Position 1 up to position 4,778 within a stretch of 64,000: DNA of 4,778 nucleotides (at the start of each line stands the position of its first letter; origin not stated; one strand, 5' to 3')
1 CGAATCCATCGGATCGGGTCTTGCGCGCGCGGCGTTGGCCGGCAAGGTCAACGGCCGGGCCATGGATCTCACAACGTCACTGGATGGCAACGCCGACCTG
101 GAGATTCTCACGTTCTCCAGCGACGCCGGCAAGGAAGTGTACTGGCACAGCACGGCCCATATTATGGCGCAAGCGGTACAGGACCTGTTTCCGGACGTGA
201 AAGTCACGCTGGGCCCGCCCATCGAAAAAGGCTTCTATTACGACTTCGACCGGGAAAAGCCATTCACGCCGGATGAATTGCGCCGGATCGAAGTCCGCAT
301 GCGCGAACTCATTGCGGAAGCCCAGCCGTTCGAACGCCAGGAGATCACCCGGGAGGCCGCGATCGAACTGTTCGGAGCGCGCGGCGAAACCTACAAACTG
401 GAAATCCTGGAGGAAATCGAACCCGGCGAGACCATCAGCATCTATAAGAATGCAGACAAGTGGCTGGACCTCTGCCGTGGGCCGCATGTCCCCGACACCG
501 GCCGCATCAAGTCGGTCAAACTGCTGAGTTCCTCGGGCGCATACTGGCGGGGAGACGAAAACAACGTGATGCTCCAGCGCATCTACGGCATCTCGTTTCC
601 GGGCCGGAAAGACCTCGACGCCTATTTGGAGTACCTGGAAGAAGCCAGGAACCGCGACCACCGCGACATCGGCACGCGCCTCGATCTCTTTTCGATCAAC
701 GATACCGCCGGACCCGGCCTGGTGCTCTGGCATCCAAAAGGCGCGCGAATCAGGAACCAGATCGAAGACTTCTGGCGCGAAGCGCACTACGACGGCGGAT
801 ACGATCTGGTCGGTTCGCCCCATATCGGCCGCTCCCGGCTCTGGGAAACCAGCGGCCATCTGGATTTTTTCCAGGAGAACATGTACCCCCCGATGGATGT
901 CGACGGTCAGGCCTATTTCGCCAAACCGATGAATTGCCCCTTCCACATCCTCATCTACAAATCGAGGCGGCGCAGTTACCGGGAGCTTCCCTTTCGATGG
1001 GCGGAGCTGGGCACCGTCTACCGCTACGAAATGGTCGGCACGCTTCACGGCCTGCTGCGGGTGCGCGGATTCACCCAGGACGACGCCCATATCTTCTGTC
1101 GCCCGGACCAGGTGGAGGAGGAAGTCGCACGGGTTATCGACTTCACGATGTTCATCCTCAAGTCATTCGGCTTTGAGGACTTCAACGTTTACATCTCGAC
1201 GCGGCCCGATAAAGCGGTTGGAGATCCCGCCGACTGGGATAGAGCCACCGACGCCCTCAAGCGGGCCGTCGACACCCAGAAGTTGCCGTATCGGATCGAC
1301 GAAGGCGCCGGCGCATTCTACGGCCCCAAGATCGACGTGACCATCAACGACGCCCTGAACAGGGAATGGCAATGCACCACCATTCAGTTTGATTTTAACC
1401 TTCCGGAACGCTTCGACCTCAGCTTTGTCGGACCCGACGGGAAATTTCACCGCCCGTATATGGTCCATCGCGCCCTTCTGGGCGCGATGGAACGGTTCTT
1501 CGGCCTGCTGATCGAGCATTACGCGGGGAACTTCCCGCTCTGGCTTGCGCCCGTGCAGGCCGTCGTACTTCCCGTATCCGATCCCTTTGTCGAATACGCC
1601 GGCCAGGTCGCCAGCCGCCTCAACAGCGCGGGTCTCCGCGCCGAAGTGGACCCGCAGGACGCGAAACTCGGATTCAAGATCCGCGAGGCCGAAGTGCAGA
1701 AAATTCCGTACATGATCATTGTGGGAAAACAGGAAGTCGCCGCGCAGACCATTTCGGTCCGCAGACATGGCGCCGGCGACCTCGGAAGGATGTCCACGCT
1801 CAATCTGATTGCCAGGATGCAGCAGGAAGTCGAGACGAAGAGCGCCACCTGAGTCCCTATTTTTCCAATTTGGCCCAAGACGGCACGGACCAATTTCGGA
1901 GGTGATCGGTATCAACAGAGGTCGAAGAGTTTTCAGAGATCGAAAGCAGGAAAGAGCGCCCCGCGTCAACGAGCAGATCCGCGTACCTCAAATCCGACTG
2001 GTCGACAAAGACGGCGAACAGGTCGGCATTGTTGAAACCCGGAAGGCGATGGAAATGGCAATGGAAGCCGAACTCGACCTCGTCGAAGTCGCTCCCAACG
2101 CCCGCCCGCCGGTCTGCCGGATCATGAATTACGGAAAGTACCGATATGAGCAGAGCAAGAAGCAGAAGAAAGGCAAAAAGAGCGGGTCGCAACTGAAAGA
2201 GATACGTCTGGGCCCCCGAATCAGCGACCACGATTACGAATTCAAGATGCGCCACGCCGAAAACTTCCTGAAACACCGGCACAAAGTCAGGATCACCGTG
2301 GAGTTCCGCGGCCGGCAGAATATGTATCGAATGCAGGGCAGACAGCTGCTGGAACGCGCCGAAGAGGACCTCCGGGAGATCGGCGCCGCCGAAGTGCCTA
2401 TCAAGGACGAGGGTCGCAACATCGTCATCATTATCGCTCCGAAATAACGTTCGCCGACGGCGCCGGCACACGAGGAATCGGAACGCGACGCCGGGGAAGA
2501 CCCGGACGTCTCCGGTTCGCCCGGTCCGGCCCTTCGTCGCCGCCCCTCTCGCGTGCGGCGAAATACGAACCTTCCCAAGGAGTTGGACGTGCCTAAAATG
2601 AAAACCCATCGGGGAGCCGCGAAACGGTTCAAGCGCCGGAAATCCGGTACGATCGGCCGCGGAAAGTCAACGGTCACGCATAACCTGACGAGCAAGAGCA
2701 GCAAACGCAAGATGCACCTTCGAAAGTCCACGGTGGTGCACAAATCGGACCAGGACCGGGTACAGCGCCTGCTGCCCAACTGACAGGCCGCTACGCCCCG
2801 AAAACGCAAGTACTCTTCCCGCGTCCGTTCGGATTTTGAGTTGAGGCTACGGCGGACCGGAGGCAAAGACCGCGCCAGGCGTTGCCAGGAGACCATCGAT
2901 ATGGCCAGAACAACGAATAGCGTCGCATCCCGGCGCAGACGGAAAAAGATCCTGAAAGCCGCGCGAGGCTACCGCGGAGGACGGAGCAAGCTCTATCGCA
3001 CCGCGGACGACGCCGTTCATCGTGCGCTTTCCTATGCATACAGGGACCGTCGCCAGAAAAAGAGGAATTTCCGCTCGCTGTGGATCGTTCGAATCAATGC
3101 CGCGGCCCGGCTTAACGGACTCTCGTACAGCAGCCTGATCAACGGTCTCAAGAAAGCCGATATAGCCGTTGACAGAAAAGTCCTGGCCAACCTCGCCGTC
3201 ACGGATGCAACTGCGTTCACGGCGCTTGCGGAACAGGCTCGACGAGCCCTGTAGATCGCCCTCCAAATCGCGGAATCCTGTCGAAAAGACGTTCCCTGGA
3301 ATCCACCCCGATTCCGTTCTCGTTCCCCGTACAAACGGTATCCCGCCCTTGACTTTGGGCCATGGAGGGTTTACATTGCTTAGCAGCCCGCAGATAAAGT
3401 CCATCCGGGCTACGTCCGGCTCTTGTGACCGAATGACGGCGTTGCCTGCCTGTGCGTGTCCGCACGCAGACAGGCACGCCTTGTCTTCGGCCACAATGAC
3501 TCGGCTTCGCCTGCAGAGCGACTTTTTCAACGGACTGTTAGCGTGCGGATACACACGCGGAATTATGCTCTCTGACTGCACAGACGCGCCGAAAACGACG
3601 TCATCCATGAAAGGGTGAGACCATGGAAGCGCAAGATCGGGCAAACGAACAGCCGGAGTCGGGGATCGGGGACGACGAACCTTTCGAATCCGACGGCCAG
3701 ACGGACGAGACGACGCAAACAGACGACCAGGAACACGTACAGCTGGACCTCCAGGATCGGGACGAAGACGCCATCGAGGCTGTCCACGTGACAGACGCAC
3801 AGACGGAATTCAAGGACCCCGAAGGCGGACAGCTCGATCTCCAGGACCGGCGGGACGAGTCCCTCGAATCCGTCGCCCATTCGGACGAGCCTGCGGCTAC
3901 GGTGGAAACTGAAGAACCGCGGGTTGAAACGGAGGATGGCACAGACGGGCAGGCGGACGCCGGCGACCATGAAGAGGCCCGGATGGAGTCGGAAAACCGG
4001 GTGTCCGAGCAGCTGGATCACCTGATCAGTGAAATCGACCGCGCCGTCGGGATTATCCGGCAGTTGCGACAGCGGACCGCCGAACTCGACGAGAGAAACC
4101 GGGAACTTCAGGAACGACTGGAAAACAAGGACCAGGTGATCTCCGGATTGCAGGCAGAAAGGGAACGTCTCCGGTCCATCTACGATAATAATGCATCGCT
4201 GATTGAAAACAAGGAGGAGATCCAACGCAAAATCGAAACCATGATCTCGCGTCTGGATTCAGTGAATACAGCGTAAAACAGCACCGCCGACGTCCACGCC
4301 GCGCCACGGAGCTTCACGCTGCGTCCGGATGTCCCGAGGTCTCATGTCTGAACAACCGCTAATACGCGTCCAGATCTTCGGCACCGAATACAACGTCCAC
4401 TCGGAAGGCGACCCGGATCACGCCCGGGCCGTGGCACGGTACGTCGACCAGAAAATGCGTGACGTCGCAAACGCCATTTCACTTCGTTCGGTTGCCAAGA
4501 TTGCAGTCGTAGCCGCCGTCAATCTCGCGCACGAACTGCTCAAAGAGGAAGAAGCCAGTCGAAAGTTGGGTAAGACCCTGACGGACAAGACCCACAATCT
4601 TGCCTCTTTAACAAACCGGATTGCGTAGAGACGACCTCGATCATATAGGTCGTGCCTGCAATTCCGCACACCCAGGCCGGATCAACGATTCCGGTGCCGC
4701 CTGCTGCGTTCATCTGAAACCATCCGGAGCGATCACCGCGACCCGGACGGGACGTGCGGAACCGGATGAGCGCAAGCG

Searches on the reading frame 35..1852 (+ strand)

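Call 60: search_protein_families(library=pfam, proteins=[window:35-1852:+])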
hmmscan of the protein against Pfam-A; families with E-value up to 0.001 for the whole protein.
window:35-1852:+ (605 aa): 3 families
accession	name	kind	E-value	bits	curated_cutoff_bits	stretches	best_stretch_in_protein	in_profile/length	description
PF00587.30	tRNA-synt_2b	-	3e-43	148.4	29.3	1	291-496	8-179/179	tRNA synthetase class II core domain (G, H, P, S and T)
PF03129.25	HGTP_anticodon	-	3.2e-21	75.7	21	1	508-597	1-93/94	Anticodon binding domain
PF07973.19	tRNA_SAD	-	6.5e-14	52.1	24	1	134-184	1-44/44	Threonyl and Alanyl tRNA synthetase second additional domain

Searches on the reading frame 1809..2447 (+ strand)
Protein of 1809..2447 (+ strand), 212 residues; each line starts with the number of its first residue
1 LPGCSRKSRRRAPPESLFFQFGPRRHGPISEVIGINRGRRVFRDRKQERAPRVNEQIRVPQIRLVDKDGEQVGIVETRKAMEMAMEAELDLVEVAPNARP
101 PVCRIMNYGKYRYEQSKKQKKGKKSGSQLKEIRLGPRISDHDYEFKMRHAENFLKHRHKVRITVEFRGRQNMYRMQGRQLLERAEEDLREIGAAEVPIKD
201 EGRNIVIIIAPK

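Call 60: search_protein_families(library=pfam, proteins=[window:1809-2447:+])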
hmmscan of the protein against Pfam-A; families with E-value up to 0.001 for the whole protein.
window:1809-2447:+ (212 aa): 2 families
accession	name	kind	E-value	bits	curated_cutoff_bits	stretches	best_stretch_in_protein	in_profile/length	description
PF05198.21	IF3_N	-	1.8e-34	118.2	26.9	1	53-121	1-69/70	Translation initiation factor IF-3, N-terminal domain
PF00707.27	IF3_C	-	3.5e-28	97.8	34.8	1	128-212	2-86/86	Translation initiation factor IF-3, C-terminal domain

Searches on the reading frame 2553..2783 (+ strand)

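Call 60: search_protein_families(library=pfam, proteins=[window:2553-2783:+])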
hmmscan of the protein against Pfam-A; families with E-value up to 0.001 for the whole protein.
window:2553-2783:+ (76 aa): 1 family
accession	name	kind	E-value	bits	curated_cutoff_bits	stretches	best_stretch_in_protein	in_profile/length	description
PF01632.24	Ribosomal_L35p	-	4.3e-21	75.5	28.9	1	14-74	1-61/61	Ribosomal protein L35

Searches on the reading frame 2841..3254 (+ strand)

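Call 60: search_protein_families(library=pfam, proteins=[window:2841-3254:+])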
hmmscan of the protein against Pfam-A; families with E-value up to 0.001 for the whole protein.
window:2841-3254:+ (137 aa): 1 family
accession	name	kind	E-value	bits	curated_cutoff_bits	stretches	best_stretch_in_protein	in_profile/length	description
PF00453.23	Ribosomal_L20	-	4.2e-45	152.7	30.8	1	23-129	1-107/107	Ribosomal protein L20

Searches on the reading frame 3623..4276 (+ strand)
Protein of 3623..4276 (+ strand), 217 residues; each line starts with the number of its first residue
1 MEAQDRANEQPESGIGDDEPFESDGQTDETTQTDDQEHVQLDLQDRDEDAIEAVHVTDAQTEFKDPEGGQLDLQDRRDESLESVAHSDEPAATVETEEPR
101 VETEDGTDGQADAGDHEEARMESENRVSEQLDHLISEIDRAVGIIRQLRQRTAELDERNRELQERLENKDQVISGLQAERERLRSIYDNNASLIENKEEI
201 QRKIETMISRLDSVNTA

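Call 60: search_protein_families(library=pfam, proteins=[window:3623-4276:+])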
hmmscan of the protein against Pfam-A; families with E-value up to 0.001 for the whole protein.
window:3623-4276:+ (217 aa): 1 family
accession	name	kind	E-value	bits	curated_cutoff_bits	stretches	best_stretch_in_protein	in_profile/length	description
PF06005.17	ZapB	-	2.2e-06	28.5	31.5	1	129-212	4-70/71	Cell division protein ZapB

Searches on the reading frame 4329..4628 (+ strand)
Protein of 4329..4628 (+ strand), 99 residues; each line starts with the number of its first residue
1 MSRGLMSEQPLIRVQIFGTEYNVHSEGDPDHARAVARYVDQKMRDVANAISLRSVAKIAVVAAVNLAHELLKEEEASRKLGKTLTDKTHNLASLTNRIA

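Call 60: search_protein_families(library=pfam, proteins=[window:4329-4628:+])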
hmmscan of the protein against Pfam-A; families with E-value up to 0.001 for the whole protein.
window:4329-4628:+ (99 aa): 1 family
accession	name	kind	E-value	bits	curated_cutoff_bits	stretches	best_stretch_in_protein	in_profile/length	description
PF05164.18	ZapA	-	1.9e-18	67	23.8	1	12-98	1-88/88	Cell division protein ZapA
